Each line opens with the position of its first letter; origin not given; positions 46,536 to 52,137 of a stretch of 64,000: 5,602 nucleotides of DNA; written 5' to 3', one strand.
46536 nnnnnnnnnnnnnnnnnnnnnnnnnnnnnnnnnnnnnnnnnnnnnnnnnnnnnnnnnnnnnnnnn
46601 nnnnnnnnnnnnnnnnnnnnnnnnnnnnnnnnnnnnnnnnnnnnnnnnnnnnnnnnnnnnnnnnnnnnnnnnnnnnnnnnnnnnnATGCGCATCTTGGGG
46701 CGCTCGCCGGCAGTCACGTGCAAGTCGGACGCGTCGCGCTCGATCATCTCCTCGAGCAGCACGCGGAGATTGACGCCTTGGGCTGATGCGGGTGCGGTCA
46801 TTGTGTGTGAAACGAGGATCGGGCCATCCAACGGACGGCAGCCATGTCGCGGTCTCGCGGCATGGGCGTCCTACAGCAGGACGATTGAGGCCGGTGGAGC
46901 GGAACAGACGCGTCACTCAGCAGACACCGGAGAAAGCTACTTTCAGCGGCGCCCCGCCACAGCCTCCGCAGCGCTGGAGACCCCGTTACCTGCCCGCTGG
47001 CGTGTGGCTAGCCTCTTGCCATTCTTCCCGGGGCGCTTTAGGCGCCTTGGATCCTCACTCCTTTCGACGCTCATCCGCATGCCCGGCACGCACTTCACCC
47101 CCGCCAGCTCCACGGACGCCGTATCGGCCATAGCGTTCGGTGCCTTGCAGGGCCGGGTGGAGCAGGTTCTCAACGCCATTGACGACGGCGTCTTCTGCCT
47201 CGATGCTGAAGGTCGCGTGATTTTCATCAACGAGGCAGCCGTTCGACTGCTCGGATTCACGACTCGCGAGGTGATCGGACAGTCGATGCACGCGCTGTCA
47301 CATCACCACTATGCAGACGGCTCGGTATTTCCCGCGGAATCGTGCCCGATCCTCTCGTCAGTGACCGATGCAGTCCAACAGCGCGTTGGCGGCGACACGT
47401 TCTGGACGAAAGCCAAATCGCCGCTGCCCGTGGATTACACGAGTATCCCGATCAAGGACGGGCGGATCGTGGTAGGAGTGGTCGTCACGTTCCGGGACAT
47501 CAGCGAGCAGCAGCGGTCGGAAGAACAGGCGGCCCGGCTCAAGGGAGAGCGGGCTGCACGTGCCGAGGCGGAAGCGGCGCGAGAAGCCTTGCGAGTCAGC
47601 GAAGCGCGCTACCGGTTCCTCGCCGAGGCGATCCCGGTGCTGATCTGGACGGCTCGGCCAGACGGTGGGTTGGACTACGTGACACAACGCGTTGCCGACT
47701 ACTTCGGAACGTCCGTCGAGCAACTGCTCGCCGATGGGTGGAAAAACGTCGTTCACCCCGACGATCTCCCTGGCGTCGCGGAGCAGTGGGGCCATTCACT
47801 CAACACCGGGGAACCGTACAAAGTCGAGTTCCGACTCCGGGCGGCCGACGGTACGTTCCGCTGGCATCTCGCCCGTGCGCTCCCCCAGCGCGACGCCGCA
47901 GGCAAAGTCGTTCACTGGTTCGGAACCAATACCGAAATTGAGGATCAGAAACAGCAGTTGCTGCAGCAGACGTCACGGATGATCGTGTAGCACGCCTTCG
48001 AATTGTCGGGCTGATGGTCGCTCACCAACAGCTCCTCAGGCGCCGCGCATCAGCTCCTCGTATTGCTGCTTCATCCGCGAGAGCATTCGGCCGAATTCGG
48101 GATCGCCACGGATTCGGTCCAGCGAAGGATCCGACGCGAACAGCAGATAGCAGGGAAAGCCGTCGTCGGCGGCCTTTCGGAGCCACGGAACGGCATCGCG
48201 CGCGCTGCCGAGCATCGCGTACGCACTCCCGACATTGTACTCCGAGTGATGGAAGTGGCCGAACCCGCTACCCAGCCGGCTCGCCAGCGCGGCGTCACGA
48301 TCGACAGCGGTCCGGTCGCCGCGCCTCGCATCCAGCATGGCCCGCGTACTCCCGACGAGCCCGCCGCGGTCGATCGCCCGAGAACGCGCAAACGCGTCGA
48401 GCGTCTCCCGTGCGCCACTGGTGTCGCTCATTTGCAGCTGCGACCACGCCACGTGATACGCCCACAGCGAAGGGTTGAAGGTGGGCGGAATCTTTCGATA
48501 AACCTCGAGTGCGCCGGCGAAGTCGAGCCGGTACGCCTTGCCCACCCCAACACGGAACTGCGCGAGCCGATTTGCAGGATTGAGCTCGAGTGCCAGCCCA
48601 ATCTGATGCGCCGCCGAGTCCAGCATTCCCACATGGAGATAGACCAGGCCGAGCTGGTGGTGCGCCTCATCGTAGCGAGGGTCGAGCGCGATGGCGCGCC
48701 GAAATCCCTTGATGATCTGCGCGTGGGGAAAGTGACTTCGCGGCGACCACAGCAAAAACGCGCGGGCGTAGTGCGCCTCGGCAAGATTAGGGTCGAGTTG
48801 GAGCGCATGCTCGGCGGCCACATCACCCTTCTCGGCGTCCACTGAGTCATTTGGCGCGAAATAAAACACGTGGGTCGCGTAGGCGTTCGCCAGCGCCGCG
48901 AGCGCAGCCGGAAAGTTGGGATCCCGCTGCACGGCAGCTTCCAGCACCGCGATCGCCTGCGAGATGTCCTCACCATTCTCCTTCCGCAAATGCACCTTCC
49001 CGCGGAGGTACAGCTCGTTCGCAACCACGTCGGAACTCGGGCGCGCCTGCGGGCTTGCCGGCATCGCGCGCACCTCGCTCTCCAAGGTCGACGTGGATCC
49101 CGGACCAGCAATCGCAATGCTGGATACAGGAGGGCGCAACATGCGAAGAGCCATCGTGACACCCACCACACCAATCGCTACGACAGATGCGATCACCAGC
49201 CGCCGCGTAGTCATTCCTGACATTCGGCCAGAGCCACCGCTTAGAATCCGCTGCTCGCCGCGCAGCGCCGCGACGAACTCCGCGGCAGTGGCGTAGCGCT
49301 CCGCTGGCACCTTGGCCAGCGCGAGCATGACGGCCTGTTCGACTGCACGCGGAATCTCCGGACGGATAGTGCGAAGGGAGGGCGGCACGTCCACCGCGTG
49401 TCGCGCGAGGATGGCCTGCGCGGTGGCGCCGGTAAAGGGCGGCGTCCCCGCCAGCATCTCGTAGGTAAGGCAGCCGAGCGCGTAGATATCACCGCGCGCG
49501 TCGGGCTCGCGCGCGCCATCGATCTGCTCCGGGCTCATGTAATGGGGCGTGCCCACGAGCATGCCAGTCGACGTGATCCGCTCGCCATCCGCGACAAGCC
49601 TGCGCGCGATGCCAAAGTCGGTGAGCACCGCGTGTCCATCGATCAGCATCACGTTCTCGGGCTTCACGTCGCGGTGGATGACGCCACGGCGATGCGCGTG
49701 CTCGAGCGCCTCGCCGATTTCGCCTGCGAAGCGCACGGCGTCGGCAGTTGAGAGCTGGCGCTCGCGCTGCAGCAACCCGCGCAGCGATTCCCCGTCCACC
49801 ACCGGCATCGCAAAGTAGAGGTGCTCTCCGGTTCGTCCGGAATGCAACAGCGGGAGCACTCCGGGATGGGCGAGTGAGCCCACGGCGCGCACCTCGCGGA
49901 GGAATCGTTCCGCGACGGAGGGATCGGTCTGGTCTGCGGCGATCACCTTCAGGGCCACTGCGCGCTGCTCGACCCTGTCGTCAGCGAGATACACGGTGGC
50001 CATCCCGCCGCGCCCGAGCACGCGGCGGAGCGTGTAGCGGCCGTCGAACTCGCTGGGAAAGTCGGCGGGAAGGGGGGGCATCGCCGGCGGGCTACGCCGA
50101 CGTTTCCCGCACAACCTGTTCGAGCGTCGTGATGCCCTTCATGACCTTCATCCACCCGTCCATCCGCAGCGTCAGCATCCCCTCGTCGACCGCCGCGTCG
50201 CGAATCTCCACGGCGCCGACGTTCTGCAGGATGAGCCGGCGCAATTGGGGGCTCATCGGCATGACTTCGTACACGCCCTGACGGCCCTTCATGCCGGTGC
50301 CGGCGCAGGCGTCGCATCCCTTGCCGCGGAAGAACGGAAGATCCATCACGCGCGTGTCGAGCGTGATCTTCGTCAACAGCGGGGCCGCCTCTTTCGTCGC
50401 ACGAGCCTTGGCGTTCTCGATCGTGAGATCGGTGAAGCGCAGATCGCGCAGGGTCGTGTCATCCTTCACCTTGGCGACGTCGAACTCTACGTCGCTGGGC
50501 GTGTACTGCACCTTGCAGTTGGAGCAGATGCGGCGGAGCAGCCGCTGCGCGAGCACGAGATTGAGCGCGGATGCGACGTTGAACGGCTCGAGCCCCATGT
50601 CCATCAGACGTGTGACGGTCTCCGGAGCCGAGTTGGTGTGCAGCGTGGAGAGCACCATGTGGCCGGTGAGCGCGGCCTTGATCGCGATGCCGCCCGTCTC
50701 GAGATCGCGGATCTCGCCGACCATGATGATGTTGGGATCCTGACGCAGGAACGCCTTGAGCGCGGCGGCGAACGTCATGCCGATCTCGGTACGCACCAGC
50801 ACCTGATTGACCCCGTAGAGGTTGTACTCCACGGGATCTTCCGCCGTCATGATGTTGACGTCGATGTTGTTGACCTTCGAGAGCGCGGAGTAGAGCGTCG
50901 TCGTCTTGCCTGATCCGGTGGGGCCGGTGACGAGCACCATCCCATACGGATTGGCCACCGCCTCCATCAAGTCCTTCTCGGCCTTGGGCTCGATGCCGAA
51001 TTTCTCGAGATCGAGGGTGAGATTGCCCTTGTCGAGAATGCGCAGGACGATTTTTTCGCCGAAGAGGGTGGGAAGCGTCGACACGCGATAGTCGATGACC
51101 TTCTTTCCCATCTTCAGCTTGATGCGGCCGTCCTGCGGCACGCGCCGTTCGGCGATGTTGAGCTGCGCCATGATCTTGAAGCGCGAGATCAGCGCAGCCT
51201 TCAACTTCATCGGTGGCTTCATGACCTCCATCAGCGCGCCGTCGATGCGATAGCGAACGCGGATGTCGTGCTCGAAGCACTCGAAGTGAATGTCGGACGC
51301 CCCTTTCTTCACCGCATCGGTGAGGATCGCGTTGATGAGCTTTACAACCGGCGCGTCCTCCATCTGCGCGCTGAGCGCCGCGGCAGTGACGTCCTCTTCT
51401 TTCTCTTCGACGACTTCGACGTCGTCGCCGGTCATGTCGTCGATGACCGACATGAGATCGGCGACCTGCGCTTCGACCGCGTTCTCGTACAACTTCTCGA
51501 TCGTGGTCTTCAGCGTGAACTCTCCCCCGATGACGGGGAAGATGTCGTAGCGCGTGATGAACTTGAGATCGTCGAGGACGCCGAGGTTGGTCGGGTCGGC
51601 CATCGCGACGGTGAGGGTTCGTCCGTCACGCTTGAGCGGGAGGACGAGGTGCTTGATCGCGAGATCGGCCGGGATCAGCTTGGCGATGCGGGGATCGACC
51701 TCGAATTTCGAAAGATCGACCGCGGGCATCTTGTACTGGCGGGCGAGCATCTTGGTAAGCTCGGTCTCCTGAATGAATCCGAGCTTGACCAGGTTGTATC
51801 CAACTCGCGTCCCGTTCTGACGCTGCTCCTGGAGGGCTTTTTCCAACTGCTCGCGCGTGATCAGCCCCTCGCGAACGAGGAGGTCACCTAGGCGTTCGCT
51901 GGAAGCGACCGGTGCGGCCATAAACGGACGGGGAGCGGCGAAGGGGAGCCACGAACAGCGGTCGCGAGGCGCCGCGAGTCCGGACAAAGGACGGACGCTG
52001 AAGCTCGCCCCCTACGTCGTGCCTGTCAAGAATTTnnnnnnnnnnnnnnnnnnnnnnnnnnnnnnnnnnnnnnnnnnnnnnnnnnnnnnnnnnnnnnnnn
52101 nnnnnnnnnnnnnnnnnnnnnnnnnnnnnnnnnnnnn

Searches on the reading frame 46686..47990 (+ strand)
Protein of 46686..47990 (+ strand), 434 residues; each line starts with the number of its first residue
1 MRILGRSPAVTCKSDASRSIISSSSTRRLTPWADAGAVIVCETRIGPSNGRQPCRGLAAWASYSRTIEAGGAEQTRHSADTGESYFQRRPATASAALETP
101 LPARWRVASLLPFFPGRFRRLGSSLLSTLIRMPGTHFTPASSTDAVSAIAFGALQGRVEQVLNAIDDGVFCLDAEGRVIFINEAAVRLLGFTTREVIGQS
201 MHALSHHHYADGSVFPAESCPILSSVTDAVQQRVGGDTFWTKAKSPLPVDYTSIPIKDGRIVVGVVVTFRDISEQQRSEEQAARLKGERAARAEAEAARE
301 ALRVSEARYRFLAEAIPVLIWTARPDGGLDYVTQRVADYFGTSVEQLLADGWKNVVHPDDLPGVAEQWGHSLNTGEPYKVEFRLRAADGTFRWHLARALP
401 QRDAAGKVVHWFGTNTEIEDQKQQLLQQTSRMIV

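Call 10: search_protein_families(library=pfam, proteins=[window:46686-47990:+], max_evalue=0.001)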
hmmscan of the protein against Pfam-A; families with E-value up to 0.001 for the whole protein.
window:46686-47990:+ (434 aa): 7 families
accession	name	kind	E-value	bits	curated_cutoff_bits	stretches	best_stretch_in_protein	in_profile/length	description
PF08447.18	PAS_3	-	3.4e-23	82.2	25.6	1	331-415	3-89/89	PAS fold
PF08448.16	PAS_4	-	4.7e-22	78.8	23.1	2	162-277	1-110/110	PAS fold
PF00989.32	PAS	-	7.3e-21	74.7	22.6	2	157-272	2-113/113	PAS fold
PF13426.13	PAS_9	-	4.3e-18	65.9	27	1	166-274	1-103/103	PAS domain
PF13188.13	PAS_8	-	1.3e-13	50.8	21.8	1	157-202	2-44/65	PAS domain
PF12860.13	PAS_7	-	6.9e-08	33.1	27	1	162-280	1-115/115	PAS fold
PF24820.1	Diguanyl_cycl_sensor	-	0.00079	19.8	28.1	0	162-203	2-43/109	Diguanylate cyclase-like sensor domain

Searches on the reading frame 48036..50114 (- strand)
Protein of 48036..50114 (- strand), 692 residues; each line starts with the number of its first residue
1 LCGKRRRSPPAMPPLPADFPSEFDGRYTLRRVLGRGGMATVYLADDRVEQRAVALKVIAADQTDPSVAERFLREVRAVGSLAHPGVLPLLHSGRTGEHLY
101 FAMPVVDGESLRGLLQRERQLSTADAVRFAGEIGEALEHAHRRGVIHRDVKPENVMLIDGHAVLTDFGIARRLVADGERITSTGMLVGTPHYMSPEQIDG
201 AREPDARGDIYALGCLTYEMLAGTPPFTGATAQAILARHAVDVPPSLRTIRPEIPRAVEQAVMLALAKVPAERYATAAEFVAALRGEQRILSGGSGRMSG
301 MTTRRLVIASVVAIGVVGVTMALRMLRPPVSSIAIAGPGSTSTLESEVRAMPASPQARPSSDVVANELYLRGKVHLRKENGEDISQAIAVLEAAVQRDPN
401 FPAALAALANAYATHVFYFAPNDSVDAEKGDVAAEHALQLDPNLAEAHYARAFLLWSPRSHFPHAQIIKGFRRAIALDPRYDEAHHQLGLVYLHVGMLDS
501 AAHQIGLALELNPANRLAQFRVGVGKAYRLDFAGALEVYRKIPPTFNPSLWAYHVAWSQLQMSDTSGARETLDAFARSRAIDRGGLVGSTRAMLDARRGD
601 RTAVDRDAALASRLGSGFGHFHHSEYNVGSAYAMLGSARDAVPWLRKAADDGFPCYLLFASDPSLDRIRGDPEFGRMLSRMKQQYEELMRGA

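Call 10: search_protein_families(library=pfam, proteins=[window:48036-50114:-], max_evalue=0.001)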
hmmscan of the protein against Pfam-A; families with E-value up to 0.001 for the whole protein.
window:48036-50114:- (692 aa): 8 families
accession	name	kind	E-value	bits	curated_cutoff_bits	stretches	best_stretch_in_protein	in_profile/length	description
PF00069.31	Pkinase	-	4.6e-49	167.6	31.7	1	27-240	1-210/263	Protein kinase domain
PF07714.23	PK_Tyr_Ser-Thr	-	4.7e-27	95.4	23.1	1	29-239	3-217/258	Protein tyrosine and serine/threonine kinase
PF13414.12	TPR_11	-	5.5e-14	52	26.8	1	471-493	17-39/42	TPR repeat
PF13431.12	TPR_17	-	1.5e-11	44.1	24.4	1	471-501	2-32/34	Tetratricopeptide repeat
PF14559.12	TPR_19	-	2.5e-06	28.1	25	1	383-412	6-35/68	Tetratricopeptide repeat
PF13181.12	TPR_8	-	1.1e-05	25.6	25.7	0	483-515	2-34/34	Tetratricopeptide repeat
PF07719.23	TPR_2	-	8.9e-05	22.8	27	0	483-515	2-34/34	Tetratricopeptide repeat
PF00515.34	TPR_1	-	0.00017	21.7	27.8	0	483-515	2-34/34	Tetratricopeptide repeat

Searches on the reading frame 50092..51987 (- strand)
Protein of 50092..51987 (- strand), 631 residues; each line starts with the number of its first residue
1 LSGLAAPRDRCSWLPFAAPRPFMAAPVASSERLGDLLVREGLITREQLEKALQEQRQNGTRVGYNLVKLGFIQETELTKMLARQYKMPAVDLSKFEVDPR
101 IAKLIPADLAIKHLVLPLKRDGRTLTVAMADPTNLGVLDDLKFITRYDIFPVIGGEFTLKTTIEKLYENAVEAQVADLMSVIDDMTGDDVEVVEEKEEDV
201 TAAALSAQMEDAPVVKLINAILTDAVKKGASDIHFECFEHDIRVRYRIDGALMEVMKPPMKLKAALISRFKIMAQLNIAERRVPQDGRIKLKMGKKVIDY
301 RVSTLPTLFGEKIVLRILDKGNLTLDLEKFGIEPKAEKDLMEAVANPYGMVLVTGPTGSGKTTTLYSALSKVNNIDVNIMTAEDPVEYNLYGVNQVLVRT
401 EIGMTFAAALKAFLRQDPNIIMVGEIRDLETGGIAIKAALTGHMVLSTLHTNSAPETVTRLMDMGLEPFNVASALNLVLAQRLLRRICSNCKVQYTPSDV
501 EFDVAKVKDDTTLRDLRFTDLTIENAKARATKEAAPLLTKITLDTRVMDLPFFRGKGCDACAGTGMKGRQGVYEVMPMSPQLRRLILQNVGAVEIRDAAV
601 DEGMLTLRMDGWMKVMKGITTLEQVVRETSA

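Call 13: search_protein_families(library=pfam, proteins=[window:50092-51987:-], max_evalue=0.001)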
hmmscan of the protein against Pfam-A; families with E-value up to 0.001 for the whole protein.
window:50092-51987:- (631 aa): 3 families
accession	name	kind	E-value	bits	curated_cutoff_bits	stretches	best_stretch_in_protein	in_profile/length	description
PF00437.27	T2SSE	-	2.6e-141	471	24.9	1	208-627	2-370/370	Type II/IV secretion system protein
PF05157.20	MshEN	-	5.3e-22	78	23.1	1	85-170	1-87/90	MshEN domain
PF03266.21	NTPase_1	-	0.00086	19.6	23.9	0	351-378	2-29/168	NTPase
